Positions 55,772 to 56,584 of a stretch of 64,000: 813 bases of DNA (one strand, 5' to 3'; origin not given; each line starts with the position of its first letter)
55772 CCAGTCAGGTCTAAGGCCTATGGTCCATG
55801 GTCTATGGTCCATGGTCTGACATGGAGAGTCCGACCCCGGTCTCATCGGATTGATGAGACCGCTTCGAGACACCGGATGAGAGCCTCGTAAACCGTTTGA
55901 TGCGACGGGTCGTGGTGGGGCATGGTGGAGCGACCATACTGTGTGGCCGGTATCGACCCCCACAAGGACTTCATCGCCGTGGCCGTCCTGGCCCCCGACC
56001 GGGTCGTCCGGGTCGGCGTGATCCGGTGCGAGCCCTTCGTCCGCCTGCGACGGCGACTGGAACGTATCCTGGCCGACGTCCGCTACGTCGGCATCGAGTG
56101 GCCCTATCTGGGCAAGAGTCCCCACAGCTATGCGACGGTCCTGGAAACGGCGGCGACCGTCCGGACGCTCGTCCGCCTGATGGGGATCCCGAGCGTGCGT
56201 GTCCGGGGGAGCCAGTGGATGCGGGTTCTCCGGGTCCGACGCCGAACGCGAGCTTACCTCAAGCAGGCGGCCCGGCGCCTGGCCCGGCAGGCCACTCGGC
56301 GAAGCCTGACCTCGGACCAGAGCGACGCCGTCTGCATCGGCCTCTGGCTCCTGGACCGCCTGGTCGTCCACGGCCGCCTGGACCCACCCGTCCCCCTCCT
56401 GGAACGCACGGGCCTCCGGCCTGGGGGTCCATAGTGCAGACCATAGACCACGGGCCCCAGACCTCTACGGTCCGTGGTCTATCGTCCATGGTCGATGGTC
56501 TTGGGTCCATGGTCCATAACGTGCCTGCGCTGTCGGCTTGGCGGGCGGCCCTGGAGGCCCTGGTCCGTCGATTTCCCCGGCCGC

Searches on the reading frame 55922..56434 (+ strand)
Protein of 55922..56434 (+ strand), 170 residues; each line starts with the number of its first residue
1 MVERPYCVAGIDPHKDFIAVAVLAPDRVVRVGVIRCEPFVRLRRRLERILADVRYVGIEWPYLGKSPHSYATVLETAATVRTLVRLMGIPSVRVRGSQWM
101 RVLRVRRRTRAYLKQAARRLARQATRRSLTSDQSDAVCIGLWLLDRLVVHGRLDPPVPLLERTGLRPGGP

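Call 50: find_encoding_contigs(protein=window:55922-56434:+, flank=3000, max_places=10)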
Protein window:55922-56434:+ (170 aa): 1 contig read that carries it; 1 place shown.
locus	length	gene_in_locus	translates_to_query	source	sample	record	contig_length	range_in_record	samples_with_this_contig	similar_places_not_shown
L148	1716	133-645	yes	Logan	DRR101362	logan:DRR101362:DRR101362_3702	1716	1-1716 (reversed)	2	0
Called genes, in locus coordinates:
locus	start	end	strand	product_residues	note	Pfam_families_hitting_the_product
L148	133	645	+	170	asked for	-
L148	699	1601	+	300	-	PF09674:DUF2400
